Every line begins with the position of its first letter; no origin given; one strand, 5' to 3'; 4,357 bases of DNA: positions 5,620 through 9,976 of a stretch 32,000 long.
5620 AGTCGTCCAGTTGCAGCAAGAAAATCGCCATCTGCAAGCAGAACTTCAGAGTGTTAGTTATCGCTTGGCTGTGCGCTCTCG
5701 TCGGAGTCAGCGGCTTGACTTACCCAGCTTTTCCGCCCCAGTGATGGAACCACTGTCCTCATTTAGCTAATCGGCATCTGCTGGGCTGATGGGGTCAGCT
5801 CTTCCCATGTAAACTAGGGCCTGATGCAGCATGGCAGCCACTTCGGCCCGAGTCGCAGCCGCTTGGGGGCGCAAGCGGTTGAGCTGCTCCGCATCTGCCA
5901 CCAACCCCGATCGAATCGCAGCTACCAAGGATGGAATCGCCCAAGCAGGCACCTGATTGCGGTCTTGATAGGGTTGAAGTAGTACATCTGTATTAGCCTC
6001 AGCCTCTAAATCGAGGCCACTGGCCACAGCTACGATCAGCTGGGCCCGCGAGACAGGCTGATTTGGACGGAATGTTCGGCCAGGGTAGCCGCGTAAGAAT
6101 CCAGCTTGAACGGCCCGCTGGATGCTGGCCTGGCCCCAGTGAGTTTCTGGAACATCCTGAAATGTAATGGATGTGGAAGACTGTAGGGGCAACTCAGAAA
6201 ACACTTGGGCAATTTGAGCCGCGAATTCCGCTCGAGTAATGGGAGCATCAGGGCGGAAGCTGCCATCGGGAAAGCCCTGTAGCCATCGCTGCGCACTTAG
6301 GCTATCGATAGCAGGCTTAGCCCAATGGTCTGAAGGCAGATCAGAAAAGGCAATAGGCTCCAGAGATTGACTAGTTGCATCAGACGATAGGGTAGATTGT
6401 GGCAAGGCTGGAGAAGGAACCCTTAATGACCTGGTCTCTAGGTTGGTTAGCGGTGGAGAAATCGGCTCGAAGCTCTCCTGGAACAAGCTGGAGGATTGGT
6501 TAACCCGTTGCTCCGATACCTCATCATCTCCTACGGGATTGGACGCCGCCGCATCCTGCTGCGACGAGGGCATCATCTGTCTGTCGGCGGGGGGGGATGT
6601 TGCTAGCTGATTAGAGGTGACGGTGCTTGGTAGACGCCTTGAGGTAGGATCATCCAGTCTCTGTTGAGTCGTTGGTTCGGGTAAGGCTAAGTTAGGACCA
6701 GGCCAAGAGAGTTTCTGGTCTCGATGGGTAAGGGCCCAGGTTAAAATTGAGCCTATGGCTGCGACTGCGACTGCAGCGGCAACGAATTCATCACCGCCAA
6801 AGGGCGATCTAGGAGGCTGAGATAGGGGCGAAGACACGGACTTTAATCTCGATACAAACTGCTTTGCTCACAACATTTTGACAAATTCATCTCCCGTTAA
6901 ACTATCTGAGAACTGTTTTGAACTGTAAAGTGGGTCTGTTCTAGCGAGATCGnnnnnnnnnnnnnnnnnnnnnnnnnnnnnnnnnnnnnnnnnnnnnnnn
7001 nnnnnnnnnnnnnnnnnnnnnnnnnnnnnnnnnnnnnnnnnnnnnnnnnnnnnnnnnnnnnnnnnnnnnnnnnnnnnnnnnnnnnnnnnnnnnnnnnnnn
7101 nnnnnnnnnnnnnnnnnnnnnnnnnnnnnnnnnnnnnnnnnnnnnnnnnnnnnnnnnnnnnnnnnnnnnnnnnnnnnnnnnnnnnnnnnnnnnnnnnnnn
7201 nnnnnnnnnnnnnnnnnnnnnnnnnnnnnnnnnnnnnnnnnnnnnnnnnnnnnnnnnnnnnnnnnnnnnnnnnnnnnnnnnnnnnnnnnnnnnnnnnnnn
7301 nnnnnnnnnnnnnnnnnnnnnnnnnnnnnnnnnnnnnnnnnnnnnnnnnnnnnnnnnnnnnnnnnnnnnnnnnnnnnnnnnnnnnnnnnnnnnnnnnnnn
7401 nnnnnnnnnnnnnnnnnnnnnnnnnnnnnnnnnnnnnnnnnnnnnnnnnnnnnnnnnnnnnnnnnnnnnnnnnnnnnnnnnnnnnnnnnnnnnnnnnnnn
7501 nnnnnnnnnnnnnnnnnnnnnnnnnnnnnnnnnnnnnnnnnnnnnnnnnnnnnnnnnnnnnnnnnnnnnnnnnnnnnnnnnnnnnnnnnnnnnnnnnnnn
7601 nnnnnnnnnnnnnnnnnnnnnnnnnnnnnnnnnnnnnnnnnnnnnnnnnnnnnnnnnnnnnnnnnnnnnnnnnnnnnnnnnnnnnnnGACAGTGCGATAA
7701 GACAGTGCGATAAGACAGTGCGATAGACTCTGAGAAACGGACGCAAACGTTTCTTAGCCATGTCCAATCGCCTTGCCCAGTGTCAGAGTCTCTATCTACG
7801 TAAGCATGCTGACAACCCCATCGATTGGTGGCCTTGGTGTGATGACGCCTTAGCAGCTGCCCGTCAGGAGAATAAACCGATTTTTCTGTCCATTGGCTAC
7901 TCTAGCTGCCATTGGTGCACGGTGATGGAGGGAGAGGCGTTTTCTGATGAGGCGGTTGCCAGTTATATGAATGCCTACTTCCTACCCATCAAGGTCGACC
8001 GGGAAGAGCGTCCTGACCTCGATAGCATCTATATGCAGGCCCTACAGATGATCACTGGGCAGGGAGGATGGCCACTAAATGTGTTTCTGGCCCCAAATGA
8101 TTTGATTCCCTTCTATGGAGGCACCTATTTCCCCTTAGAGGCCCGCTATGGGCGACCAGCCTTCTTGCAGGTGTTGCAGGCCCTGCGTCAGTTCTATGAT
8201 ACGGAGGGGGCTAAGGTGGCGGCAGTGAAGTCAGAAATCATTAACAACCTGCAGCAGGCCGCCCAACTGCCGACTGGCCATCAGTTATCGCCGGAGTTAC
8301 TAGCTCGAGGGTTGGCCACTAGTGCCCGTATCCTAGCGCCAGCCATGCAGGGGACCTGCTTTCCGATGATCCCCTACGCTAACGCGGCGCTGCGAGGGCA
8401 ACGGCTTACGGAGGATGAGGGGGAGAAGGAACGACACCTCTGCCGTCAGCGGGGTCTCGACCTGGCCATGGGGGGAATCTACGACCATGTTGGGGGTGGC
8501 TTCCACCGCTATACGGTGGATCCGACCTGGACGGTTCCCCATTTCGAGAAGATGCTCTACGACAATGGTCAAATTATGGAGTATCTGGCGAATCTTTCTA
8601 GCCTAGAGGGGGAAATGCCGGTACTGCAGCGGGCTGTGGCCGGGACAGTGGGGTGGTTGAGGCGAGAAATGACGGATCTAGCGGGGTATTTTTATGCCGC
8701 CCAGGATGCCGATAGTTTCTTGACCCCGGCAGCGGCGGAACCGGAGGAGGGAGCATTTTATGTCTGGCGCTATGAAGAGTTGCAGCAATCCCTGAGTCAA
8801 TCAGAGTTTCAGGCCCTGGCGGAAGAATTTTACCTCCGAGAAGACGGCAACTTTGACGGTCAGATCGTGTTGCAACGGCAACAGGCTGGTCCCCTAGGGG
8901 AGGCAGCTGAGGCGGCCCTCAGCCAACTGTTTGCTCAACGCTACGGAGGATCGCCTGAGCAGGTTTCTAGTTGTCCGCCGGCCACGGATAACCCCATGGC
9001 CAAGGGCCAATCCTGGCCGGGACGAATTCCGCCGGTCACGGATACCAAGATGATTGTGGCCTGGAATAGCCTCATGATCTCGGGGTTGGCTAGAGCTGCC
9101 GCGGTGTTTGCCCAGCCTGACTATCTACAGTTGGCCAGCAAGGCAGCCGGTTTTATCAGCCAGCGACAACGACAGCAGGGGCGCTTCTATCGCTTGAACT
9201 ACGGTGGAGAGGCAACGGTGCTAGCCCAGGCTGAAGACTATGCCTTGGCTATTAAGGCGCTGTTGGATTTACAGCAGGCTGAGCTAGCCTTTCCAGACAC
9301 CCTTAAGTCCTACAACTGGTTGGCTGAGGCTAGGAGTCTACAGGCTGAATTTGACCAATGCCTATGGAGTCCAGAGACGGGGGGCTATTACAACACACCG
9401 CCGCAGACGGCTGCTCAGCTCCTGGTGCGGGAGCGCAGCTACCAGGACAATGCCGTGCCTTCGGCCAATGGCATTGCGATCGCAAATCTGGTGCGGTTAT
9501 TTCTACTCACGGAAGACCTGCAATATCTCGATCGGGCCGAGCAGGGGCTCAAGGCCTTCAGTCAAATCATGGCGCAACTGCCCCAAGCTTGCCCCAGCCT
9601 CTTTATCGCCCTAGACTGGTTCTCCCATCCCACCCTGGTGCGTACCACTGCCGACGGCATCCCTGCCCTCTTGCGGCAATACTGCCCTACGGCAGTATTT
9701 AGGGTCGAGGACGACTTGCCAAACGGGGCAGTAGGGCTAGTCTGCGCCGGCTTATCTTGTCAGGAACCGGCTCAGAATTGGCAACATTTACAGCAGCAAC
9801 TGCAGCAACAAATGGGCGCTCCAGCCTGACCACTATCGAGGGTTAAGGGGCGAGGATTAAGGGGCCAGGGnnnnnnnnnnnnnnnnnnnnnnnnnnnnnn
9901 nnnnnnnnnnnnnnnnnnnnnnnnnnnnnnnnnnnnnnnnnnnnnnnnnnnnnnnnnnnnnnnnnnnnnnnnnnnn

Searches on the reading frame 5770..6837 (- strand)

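Call 80: search_protein_families(library=pfam, proteins=[window:5770-6837:-], max_evalue=0.0001)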
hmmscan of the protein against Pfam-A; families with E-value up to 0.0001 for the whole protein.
window:5770-6837:- (356 aa): 1 family
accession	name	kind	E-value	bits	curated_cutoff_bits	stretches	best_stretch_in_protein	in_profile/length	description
PF00395.25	SLH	-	4.2e-30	103.9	20.8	2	226-267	2-43/44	S-layer homology domain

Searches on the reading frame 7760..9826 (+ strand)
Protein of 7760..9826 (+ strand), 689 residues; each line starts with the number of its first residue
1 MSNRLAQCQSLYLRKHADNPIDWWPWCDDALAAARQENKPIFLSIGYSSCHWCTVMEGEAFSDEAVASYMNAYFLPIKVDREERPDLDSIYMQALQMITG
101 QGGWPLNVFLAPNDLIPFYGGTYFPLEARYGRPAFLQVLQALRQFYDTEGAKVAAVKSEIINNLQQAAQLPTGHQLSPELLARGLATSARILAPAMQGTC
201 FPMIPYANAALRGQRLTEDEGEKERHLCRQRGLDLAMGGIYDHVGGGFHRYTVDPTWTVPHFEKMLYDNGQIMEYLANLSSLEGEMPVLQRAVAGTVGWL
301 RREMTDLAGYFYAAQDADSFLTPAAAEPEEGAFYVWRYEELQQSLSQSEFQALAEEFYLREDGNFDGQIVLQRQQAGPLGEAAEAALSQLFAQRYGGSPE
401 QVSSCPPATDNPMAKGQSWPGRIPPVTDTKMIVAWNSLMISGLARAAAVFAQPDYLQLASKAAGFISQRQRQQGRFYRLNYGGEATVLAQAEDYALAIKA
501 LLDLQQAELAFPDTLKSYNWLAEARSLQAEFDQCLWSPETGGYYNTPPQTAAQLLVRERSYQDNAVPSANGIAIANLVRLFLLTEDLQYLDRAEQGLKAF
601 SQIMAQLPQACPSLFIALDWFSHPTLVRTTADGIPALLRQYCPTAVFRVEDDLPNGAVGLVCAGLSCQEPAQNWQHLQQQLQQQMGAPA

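Call 80: search_protein_families(library=pfam, proteins=[window:7760-9826:+], max_evalue=0.0001)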
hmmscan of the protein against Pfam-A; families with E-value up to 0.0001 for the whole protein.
window:7760-9826:+ (689 aa): 2 families
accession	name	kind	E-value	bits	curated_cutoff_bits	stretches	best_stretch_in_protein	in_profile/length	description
PF03190.21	Thioredox_DsbH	-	5.7e-70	234.9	27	1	3-165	2-163/163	Protein of unknown function, DUF255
PF13899.12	Thioredoxin_7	-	1.6e-09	38.2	27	1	22-112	1-83/83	Thioredoxin-like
